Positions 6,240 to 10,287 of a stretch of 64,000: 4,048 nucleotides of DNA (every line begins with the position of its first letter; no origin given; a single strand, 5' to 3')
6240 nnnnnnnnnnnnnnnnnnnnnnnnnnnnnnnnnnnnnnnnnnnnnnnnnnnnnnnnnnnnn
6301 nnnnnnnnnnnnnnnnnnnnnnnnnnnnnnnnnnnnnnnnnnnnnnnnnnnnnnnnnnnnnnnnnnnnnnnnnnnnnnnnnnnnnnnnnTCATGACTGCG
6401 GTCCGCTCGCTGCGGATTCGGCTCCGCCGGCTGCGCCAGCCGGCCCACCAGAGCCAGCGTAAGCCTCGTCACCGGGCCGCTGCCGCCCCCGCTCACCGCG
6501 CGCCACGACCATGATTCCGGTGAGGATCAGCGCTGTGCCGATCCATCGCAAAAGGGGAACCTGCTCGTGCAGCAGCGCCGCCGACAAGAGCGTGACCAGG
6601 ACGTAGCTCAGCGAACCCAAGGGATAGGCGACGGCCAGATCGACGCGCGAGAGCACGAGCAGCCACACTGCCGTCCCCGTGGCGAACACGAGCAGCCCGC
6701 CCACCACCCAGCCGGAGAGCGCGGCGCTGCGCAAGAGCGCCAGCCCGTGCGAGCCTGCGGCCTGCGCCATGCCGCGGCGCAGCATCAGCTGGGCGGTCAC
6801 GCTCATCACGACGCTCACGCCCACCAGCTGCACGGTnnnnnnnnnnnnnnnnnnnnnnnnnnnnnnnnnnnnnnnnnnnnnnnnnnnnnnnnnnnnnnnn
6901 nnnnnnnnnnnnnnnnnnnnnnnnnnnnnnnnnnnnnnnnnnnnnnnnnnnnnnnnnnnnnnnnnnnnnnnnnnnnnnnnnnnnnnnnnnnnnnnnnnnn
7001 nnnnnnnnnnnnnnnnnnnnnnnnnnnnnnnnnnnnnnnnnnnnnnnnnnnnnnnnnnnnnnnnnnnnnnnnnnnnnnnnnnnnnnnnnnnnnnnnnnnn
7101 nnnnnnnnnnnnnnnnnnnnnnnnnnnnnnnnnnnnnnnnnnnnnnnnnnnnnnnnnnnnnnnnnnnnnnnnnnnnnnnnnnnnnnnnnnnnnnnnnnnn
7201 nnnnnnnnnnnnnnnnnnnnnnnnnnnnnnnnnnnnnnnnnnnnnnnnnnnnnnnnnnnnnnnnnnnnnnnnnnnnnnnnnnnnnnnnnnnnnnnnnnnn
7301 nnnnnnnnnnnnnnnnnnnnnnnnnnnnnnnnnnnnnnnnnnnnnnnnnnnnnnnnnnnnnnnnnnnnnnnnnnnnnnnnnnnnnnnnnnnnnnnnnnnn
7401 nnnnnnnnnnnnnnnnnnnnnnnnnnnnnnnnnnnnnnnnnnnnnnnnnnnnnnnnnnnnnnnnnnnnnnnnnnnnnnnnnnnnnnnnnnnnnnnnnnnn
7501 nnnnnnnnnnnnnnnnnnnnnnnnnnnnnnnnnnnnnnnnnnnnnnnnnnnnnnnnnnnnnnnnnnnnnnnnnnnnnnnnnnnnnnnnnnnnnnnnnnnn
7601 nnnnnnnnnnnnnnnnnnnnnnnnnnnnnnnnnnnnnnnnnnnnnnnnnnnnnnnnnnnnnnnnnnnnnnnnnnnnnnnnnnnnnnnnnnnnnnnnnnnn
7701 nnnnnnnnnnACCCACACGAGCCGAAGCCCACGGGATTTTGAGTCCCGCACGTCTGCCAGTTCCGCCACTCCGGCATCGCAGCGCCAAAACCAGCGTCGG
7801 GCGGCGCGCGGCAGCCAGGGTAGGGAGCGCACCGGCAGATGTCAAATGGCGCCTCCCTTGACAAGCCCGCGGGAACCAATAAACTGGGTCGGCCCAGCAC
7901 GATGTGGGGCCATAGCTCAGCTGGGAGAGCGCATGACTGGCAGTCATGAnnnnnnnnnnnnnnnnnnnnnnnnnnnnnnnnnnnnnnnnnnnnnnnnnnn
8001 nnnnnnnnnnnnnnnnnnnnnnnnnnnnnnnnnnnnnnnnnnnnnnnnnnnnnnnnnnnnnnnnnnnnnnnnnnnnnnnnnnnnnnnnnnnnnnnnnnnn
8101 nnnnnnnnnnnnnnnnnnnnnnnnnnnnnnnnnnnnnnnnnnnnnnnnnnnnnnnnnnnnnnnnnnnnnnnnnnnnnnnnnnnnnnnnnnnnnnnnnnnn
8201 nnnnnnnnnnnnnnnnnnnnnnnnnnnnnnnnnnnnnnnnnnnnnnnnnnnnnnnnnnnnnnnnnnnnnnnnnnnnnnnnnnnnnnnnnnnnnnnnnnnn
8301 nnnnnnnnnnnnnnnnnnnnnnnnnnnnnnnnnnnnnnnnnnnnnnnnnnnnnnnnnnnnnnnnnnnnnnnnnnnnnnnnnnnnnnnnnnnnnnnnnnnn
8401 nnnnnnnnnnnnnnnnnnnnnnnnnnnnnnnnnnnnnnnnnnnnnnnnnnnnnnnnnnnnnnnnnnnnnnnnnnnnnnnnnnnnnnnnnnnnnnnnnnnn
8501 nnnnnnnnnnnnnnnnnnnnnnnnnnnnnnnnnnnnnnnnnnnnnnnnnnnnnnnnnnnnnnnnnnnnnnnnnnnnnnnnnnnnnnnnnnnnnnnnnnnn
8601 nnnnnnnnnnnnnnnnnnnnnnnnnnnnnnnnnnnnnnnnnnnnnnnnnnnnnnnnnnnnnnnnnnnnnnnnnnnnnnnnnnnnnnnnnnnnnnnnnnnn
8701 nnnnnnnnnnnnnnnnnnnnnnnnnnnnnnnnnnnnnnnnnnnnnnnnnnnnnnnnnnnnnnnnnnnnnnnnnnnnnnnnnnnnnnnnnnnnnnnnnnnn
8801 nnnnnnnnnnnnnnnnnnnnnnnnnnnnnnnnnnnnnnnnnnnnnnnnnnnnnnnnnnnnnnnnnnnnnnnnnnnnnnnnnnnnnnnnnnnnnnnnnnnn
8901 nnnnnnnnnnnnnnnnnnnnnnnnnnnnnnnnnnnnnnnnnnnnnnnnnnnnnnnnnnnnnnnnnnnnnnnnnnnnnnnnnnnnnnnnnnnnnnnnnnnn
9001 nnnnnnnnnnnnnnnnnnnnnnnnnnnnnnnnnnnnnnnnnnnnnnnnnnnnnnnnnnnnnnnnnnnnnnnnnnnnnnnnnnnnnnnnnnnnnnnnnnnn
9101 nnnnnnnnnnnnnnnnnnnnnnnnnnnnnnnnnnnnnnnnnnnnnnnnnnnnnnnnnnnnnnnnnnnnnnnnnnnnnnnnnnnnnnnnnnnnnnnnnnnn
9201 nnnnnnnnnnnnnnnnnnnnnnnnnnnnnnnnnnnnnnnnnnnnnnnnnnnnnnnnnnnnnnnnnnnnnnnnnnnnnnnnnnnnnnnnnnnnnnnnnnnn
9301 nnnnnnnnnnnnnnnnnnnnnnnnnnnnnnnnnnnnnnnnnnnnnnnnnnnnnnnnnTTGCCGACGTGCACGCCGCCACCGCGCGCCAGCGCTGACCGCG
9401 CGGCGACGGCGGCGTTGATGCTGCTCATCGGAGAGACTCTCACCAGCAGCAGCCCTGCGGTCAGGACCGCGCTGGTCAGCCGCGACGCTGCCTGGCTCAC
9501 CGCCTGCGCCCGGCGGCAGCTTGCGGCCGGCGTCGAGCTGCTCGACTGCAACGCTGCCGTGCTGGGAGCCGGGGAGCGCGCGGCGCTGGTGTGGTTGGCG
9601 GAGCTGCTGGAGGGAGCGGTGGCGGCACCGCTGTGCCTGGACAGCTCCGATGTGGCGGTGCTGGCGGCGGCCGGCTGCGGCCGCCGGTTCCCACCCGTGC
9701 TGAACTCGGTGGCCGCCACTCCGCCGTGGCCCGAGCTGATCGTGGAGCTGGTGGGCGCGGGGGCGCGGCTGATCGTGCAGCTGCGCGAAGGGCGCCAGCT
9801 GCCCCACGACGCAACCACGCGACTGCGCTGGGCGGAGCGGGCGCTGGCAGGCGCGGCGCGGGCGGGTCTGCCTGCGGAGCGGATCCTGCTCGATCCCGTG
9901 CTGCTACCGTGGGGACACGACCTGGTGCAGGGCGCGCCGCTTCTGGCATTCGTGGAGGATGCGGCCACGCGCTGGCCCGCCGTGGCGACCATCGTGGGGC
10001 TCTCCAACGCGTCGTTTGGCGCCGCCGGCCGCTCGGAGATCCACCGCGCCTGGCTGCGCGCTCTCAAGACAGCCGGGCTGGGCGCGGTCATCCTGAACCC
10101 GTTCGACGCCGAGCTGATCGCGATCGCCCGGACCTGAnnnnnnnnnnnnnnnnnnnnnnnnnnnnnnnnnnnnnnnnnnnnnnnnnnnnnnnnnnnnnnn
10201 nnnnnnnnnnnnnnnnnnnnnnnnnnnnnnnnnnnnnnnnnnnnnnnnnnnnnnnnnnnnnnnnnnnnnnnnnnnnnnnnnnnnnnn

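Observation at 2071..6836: Four-gene operon: ArnE/ArnF-like small flippase subunits followed by two tandem paralogous ~650-aa exported proteins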

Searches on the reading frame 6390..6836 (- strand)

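Call 3: search_protein_families(library=pfam, proteins=[window:6390-6836:-], max_evalue=0.1)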
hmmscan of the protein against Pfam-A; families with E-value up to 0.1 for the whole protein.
window:6390-6836:- (148 aa): 3 families
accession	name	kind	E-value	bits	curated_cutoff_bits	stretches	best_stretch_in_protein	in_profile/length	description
PF00892.27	EamA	-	8.7e-08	33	28.2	1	44-112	66-134/135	EamA-like transporter family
PF10639.15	TMEM234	-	0.00045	20.7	30.1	1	48-111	48-112/113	Putative transmembrane family 234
PF05653.20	Mg_trans_NIPA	-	0.0021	17.8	26.2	1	4-111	16-119/295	Magnesium transporter NIPA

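Call 4: search_protein_families(library=ncbifam, proteins=[window:6390-6836:-], max_evalue=0.1)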
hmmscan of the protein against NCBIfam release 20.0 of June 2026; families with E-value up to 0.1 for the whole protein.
window:6390-6836:- (148 aa): 8 families
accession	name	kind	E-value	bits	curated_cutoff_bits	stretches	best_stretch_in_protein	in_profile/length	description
NF011625.2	PRK15051.1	equivalog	5.4e-14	52.3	92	1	9-111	10-107/111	4-amino-4-deoxy-L-arabinose-phosphoundecaprenol flippase subunit ArnE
NF002816.2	PRK02971.1-2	equivalog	3.7e-12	46.7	99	1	7-113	5-118/120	4-amino-4-deoxy-L-arabinose-phosphoundecaprenol flippase subunit ArnF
TIGR03340.1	phn_DUF6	hypoth_equivalog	2.2e-06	27.5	288.15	1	63-121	85-143/281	phosphonate utilization associated putative membrane protein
NF007767.1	PRK10452.1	equivalog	0.00047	20.3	122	1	50-125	38-115/120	multidrug/spermidine efflux SMR transporter subunit MdtJ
NF042984.1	SMR_efflux_EmrE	exception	0.017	15.5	226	1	45-112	34-102/110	multidrug efflux SMR transporter EmrE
NF000277.1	qac_SMR_G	exception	0.031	14.6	200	1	45-111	33-100/107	quaternary ammonium compound efflux SMR transporter QacG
TIGR00950.1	2A78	equivalog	0.044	13.2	230.2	1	38-108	190-263/264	carboxylate/amino acid/amine transporter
NF000384.1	QacCGHJ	equivalog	0.097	12.9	160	0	59-111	47-100/107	QacCGHJ group quaternary ammonium compound efflux SMR transporter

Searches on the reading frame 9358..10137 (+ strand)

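Call 3: search_protein_families(library=pfam, proteins=[window:9358-10137:+], max_evalue=0.1)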
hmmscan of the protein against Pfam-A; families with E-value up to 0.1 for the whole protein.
window:9358-10137:+ (259 aa): 2 families
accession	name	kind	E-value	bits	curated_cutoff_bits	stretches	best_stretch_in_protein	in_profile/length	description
PF00809.28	Pterin_bind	-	6.2e-12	46.1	25.5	1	42-234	18-231/244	Pterin binding enzyme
PF12279.13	DUF3619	-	0.047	14.5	22.2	0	146-217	18-89/130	Protein of unknown function (DUF3619)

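Call 4: search_protein_families(library=ncbifam, proteins=[window:9358-10137:+], max_evalue=0.1)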
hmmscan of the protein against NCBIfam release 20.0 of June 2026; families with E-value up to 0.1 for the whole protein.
window:9358-10137:+ (259 aa): 3 families
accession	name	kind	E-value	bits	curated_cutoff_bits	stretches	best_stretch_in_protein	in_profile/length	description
NF005719.0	PRK07535.1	domain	1.4e-40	139.1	259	1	21-258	1-239/268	methyltetrahydrofolate:corrinoid/iron-sulfur protein methyltransferase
NF040758.1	CODH_ACS_meth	exception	2.9e-17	62.9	370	1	21-256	4-241/261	carbon monoxide dehydrogenase/acetyl-CoA synthase methytransferase subunit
TIGR02082.1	metH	equivalog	2e-12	45.6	1010.85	1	16-248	338-586/1182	methionine synthase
